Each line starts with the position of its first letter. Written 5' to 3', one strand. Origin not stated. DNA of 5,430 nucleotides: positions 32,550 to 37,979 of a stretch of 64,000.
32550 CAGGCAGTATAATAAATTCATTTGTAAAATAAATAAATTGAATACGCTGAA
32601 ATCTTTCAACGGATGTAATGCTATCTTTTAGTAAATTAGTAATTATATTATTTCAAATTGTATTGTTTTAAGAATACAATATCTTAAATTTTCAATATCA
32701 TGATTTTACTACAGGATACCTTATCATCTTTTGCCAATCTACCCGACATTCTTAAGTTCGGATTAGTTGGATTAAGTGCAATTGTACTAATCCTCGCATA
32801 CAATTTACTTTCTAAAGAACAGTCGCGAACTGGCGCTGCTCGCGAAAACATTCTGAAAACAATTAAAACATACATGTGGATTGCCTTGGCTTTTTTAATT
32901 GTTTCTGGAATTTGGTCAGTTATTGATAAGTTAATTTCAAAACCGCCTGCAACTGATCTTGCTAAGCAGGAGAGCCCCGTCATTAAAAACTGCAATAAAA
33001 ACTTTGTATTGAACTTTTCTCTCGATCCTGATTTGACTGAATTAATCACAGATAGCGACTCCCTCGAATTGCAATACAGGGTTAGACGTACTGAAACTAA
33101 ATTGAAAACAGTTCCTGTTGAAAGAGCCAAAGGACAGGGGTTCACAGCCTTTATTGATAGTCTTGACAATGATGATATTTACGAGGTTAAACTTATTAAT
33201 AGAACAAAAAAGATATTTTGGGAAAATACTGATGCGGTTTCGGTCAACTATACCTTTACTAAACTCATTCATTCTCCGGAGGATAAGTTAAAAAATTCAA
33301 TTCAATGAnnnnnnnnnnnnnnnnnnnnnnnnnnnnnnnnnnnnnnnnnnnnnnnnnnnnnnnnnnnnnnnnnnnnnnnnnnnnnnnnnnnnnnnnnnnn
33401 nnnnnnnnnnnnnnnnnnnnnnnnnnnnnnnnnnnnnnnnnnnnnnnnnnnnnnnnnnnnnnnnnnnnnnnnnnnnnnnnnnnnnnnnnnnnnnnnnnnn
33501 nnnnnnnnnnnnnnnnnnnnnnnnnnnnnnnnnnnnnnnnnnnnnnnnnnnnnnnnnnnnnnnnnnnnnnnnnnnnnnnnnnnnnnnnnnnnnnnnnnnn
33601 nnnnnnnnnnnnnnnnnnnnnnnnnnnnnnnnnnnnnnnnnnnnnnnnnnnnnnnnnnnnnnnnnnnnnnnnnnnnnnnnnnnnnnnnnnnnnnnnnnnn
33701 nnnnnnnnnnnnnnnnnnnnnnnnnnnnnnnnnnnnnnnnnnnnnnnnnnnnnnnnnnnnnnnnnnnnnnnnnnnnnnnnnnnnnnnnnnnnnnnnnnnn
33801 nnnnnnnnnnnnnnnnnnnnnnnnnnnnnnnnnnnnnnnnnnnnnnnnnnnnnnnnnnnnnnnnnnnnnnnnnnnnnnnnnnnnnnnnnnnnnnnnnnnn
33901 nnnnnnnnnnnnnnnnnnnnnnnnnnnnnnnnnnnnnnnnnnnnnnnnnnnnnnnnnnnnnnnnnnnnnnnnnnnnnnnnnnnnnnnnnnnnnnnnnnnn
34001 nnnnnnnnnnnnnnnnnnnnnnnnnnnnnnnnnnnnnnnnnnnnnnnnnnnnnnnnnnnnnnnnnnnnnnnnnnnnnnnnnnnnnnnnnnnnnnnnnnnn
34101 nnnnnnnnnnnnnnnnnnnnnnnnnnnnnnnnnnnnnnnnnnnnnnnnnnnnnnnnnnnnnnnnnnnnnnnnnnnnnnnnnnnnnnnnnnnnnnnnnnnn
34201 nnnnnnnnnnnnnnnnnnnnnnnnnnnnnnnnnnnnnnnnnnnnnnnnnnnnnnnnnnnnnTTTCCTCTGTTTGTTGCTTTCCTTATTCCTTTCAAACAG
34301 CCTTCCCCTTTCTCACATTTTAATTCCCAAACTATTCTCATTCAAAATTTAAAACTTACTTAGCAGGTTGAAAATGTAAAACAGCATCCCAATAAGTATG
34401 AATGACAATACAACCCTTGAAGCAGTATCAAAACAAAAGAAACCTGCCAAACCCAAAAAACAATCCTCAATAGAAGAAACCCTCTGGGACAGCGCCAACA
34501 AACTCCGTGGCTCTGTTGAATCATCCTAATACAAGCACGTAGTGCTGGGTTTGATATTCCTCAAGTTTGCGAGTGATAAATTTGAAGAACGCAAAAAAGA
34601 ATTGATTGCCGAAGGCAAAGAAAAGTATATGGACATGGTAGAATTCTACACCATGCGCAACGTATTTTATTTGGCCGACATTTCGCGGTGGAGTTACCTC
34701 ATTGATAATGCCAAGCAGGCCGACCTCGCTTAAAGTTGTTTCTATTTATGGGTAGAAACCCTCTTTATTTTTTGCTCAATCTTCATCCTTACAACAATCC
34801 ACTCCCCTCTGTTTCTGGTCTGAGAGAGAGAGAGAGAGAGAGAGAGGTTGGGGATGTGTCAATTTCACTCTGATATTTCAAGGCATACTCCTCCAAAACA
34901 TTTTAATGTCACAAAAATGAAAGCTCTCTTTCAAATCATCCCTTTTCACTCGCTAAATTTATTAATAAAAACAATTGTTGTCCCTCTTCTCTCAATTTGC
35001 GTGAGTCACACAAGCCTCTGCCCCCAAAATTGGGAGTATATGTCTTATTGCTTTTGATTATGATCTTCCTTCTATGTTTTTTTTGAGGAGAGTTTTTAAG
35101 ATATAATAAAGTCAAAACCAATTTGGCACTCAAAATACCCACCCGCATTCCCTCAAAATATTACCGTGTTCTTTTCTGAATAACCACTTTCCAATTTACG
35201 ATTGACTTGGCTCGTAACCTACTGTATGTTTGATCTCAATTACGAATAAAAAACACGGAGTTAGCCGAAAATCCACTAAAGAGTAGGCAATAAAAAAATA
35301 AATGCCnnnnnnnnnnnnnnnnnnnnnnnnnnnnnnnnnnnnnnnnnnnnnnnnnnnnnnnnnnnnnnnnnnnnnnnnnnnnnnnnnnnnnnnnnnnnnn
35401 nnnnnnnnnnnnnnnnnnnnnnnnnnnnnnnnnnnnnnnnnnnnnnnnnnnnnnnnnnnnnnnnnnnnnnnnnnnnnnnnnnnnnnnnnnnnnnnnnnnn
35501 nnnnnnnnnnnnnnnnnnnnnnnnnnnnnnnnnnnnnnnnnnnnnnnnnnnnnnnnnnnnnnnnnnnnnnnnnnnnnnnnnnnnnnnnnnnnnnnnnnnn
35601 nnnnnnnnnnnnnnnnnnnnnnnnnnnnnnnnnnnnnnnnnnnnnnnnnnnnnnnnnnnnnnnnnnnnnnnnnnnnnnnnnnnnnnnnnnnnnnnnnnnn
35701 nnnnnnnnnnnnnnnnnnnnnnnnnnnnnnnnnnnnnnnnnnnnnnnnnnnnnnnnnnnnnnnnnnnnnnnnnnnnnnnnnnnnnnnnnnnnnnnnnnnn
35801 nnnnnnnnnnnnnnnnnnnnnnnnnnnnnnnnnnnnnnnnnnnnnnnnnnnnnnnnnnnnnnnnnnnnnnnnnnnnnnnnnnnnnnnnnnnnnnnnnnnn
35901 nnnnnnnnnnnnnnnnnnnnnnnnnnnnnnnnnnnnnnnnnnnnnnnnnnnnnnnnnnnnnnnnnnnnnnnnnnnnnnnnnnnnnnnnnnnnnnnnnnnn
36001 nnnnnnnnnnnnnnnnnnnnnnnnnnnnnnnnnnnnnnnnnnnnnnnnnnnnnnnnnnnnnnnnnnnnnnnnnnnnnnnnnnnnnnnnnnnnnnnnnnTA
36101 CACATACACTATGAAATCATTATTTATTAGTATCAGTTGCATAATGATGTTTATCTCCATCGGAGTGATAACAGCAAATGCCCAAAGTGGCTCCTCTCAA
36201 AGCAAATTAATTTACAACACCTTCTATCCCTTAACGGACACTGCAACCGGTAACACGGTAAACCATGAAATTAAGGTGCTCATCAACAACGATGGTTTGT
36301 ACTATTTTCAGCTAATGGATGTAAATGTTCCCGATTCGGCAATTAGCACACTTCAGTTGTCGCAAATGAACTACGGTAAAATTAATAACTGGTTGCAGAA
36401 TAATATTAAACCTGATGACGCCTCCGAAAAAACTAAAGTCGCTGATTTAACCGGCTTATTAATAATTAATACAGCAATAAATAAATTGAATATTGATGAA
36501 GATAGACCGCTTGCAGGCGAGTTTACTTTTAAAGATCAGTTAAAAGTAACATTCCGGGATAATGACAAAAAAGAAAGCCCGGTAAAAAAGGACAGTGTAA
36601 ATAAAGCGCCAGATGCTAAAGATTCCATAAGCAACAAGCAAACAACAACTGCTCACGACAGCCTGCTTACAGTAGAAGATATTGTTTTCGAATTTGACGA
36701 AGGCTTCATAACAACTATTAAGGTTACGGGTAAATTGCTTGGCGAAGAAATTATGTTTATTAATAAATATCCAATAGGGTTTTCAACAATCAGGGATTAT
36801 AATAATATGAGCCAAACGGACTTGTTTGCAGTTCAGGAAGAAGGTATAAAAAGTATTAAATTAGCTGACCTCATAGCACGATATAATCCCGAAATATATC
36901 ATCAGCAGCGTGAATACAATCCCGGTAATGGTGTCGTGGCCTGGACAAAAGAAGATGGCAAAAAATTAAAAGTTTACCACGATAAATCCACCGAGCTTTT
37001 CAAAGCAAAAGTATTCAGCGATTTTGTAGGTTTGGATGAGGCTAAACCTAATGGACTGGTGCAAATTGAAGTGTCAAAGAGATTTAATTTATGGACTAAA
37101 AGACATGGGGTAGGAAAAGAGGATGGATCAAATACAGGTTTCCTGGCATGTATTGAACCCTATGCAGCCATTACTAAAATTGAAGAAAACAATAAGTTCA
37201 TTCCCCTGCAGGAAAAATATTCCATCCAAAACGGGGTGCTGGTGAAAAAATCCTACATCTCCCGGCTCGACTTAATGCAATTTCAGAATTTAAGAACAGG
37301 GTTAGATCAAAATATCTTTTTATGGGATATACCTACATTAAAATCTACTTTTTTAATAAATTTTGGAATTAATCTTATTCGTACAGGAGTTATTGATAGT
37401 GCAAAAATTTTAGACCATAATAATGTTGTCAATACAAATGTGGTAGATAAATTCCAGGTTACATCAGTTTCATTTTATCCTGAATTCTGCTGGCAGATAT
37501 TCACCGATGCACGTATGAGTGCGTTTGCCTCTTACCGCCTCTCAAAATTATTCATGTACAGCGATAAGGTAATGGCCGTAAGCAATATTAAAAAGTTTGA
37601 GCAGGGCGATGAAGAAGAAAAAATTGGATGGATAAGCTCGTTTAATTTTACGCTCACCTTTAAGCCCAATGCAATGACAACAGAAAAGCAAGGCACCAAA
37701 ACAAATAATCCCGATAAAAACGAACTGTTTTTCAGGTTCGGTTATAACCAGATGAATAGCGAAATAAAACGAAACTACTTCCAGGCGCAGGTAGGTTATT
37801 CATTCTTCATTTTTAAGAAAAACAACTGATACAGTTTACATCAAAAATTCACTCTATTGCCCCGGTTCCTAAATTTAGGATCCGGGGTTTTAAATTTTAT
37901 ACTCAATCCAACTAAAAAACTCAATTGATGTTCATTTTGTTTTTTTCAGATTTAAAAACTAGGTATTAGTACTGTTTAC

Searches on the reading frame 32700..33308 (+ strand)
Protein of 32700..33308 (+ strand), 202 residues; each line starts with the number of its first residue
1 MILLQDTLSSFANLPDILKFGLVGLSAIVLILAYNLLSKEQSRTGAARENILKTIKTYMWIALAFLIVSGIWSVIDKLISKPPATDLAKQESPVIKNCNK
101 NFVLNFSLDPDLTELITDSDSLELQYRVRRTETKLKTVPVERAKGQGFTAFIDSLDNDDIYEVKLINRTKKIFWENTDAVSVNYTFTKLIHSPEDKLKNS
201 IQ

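Call 3: search_protein_families(library=pfam, proteins=[window:32700-33308:+], max_evalue=0.1)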
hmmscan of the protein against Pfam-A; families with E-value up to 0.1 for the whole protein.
window:32700-33308:+ (202 aa): 0 families

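Call 4: search_protein_families(library=padloc, proteins=[window:32700-33308:+], max_evalue=0.1)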
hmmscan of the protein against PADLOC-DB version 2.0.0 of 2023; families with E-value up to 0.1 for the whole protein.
window:32700-33308:+ (202 aa): 0 families

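Call 10: search_protein_families(library=ncbifam, proteins=[window:32700-33308:+], max_evalue=0.1)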
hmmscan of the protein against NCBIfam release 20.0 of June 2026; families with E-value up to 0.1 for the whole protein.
window:32700-33308:+ (202 aa): 0 families

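Call 39: search_protein_families(library=phrogs, proteins=[window:32700-33308:+], max_evalue=0.01)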
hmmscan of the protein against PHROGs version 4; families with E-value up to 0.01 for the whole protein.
window:32700-33308:+ (202 aa): 0 families

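Call 53: search_protein_representatives(protein=window:32700-33308:+)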
Query: 202 residues. Proteins with E-value up to 0.001 (for the whole library): 76; up to 1e-10: 6; up to 1e-30: 3. The best 76 are listed.
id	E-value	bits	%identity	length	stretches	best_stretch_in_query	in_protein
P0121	1.8e-125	432.2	100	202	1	1-202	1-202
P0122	3.5e-41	157.4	53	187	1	1-192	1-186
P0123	9.8e-39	149.4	49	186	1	1-185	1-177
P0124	5.7e-30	120.8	43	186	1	11-191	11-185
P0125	1.3e-22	96.9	57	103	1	1-111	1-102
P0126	1.0e-10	58.1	48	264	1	3-90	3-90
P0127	3.3e-10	56.4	43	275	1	12-81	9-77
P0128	2.3e-09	53.7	48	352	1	10-77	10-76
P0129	8.9e-08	48.5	41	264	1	11-97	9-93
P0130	1.4e-07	47.9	39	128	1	14-90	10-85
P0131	1.4e-07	47.9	44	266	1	16-94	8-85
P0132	2.3e-07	47.1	40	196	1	12-102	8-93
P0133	1.4e-06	44.5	38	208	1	12-90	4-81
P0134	2.5e-06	43.8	41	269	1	12-81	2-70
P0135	3.1e-06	43.4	32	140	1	14-103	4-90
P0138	7.4e-06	42.2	42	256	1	8-80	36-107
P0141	9.2e-06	41.9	35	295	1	10-76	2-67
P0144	1.1e-05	41.6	35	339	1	13-89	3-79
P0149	1.8e-05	40.9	32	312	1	15-88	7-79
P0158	4.1e-05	39.8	45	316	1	14-79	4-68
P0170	1.6e-04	37.9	41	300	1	14-78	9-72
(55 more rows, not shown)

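Call 54: search_protein_families(library=pfam, proteins=[P0126, P0127, P0128, P0129, P0141, P0144, P0149, P0158, P0170, P0138], max_evalue=0.01)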
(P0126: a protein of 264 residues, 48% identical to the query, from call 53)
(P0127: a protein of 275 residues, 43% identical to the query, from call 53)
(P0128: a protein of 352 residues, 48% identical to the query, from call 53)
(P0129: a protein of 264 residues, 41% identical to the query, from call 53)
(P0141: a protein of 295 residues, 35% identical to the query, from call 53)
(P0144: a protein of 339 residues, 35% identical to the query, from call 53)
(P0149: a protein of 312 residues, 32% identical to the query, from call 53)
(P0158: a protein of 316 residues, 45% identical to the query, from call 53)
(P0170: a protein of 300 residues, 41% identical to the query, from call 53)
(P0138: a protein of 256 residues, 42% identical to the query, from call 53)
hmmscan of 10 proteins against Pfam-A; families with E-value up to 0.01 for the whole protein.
P0126 (264 aa): 2 families
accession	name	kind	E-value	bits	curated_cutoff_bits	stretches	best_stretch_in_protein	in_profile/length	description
PF06687.17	SUR7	-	0.0017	18.5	29.6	1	16-71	146-201/201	SUR7/PalI family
PF13273.12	DUF4064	-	0.0019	18.9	32.1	1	20-81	13-83/102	Protein of unknown function (DUF4064)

P0127 (275 aa): 0 families

P0128 (352 aa): 0 families

P0129 (264 aa): 0 families

P0141 (295 aa): 1 family
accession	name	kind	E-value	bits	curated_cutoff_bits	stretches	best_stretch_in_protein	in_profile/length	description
PF09581.16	Spore_III_AF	-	0.0019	18.7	28.3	1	38-122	15-98/185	Stage III sporulation protein AF (Spore_III_AF)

P0144 (339 aa): 1 family
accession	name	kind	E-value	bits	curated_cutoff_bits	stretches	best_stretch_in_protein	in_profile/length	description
PF04508.17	Pox_A_type_inc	-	0.0053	17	21.4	0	95-108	8-21/23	Viral A-type inclusion protein repeat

P0149 (312 aa): 0 families

P0158 (316 aa): 2 families
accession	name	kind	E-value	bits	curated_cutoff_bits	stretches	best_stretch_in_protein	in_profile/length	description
PF10112.14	Halogen_Hydrol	-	0.0082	16.6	29.8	0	43-130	15-90/191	5-bromo-4-chloroindolyl phosphate hydrolysis protein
PF10422.14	LRS4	-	0.0098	16.3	24.2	0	70-147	49-124/211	Monopolin complex subunit LRS4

P0170 (300 aa): 0 families

P0138 (256 aa): 1 family
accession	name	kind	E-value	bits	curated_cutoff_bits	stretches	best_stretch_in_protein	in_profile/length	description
PF14264.12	Glucos_trans_II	-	0.0039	16.8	30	1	53-132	147-224/317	Glucosyl transferase GtrII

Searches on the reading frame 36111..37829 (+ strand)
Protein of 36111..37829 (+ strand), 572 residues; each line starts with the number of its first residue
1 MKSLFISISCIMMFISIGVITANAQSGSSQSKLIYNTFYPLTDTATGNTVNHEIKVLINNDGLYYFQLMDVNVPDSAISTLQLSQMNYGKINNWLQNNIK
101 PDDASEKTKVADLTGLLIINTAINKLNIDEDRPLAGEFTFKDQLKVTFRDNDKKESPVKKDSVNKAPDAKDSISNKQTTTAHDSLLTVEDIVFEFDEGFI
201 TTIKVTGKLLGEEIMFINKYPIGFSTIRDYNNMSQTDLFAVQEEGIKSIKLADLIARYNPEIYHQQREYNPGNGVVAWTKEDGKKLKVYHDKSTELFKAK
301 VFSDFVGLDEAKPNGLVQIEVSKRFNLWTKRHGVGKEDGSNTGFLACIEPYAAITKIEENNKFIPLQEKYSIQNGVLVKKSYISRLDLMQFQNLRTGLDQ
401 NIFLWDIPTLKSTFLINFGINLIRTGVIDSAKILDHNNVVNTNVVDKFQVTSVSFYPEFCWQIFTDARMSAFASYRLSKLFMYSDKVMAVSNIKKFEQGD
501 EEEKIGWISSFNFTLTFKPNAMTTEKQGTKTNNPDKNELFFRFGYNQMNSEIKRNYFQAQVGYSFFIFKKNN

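Call 3: search_protein_families(library=pfam, proteins=[window:36111-37829:+], max_evalue=0.1)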
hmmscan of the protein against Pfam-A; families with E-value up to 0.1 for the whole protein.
window:36111-37829:+ (572 aa): 0 families

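Call 4: search_protein_families(library=padloc, proteins=[window:36111-37829:+], max_evalue=0.1)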
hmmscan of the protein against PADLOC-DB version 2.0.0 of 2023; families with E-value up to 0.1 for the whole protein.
window:36111-37829:+ (572 aa): 0 families

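Call 10: search_protein_families(library=ncbifam, proteins=[window:36111-37829:+], max_evalue=0.1)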
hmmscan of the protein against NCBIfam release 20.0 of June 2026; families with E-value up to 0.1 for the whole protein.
window:36111-37829:+ (572 aa): 0 families

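Call 39: search_protein_families(library=phrogs, proteins=[window:36111-37829:+], max_evalue=0.01)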
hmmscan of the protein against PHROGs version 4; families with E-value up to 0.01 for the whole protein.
window:36111-37829:+ (572 aa): 0 families
